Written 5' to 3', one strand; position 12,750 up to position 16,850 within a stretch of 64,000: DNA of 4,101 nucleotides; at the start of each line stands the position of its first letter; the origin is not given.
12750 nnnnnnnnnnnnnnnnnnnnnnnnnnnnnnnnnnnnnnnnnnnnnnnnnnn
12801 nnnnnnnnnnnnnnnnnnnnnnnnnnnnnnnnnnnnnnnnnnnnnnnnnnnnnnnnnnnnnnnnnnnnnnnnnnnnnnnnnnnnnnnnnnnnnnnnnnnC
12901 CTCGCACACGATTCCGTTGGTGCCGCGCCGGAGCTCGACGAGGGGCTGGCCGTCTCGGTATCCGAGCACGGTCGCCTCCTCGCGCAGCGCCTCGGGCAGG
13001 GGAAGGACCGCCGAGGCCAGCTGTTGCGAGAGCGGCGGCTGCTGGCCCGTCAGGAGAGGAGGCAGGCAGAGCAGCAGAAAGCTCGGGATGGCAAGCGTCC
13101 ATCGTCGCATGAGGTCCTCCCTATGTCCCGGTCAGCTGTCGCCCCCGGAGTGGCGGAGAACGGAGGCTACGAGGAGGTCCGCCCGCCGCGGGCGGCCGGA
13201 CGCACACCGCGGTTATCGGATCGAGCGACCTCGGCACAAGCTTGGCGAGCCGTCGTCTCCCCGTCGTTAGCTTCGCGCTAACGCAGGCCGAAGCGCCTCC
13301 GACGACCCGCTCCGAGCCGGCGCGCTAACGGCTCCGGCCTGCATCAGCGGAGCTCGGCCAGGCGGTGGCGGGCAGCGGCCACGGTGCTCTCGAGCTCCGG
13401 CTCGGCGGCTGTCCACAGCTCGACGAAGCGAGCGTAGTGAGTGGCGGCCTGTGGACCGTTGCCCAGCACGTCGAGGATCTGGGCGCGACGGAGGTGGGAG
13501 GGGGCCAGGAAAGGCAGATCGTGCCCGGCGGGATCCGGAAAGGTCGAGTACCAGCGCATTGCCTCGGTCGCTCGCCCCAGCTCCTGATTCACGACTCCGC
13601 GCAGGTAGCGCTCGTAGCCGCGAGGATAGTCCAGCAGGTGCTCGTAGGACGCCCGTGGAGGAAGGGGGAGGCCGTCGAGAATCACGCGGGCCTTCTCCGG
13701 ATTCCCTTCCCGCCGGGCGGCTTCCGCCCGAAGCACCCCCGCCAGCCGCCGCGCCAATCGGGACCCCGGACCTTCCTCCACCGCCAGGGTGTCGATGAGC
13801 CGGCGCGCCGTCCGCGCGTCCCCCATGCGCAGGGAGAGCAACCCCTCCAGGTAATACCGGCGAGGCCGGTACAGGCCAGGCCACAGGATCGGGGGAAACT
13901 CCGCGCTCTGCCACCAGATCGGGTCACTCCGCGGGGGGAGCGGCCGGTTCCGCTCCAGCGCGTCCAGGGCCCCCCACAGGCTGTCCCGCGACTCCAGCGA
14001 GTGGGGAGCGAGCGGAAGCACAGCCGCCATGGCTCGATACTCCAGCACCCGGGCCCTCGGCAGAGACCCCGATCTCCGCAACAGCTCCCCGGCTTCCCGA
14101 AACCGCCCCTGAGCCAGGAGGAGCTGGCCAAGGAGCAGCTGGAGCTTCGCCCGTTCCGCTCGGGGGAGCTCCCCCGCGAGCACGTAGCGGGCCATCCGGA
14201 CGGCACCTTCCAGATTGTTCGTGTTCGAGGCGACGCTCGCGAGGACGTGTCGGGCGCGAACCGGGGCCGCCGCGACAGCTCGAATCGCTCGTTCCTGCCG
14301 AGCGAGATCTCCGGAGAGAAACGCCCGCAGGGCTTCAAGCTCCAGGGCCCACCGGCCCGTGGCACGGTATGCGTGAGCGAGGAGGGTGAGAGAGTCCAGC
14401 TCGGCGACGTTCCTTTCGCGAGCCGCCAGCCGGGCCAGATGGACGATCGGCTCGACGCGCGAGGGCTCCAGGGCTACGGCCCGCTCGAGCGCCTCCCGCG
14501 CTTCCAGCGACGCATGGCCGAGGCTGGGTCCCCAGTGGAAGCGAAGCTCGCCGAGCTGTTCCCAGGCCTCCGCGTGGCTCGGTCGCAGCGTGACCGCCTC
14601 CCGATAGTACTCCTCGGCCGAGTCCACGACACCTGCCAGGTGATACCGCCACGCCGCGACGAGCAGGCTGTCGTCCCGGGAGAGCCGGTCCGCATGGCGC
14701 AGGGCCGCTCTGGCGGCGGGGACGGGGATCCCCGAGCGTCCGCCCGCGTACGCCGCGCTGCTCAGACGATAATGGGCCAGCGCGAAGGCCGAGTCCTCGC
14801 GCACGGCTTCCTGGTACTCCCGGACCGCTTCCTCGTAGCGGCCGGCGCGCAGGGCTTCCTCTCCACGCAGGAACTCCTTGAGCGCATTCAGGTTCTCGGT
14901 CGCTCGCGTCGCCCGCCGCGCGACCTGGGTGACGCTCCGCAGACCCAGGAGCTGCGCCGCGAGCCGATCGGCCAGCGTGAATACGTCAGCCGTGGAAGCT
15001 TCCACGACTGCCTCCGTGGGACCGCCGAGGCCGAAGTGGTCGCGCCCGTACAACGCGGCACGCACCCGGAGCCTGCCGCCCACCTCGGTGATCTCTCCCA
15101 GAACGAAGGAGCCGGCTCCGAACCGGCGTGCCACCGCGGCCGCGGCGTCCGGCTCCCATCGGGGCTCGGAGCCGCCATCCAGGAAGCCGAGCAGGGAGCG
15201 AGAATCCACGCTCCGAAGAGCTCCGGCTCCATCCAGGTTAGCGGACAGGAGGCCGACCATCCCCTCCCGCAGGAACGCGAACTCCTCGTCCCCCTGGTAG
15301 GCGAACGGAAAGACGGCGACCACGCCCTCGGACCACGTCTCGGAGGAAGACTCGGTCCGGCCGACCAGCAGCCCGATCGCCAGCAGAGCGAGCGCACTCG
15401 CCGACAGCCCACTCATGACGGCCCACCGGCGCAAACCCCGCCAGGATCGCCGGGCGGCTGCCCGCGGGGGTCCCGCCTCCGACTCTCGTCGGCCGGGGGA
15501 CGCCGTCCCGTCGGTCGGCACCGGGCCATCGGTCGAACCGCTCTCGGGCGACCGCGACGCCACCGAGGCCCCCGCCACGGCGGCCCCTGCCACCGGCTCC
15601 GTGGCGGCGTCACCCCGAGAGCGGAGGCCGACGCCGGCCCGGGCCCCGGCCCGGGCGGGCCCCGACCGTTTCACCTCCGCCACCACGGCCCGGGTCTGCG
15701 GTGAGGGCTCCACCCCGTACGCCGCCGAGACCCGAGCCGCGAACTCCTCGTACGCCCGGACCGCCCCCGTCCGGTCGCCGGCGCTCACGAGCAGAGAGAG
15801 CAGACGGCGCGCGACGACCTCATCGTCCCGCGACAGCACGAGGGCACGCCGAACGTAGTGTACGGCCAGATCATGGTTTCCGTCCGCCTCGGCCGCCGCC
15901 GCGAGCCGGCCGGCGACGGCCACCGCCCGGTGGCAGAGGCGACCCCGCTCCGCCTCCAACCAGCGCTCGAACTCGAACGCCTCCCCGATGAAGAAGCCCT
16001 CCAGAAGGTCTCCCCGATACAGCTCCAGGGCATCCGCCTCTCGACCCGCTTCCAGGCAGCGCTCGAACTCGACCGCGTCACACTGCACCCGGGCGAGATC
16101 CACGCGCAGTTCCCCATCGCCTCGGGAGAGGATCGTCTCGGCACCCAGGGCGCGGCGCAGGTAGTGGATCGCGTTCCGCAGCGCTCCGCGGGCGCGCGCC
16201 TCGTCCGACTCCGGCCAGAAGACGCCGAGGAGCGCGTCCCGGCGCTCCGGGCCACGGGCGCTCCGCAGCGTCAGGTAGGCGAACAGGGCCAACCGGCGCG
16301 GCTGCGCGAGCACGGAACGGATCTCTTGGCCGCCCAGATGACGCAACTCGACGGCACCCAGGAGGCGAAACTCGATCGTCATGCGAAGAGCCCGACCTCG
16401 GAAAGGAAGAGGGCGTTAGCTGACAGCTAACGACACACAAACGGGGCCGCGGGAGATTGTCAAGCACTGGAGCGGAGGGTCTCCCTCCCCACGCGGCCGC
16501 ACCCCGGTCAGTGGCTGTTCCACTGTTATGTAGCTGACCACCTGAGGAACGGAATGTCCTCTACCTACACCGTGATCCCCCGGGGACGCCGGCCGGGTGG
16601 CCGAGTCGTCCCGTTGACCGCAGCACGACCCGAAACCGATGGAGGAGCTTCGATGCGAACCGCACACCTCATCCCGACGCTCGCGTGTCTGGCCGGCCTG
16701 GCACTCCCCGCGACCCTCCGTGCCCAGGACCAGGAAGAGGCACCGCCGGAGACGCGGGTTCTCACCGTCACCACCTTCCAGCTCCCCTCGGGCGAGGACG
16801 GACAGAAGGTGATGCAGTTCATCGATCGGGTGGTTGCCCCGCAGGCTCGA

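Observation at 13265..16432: Identical-architecture palindromes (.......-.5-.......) bracketing the SARP regulator gene and heading the oxidase operon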

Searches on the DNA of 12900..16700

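Call 80: search_rna_families(source=window, start=12900, end=16700, threshold=evalue, max_evalue=1)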
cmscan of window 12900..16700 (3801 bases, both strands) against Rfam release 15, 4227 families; matches with E-value up to 1: 2.
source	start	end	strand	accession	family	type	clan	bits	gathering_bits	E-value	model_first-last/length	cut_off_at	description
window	15521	15574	-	RF01688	Actino-pnp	Cis-reg;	-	22.5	47.7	0.19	1-63/63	no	Actino-pnp RNA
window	12933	12988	+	RF04296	mir-485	Gene; miRNA;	CL00149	21.7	70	0.29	1-73/73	no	mir-485 microRNA precursor family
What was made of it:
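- On Intrinsic terminator or known structured RNA: No Rfam match overlaps the sites at E of 1 or better (call 80).
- No Rfam family matches (call 80).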
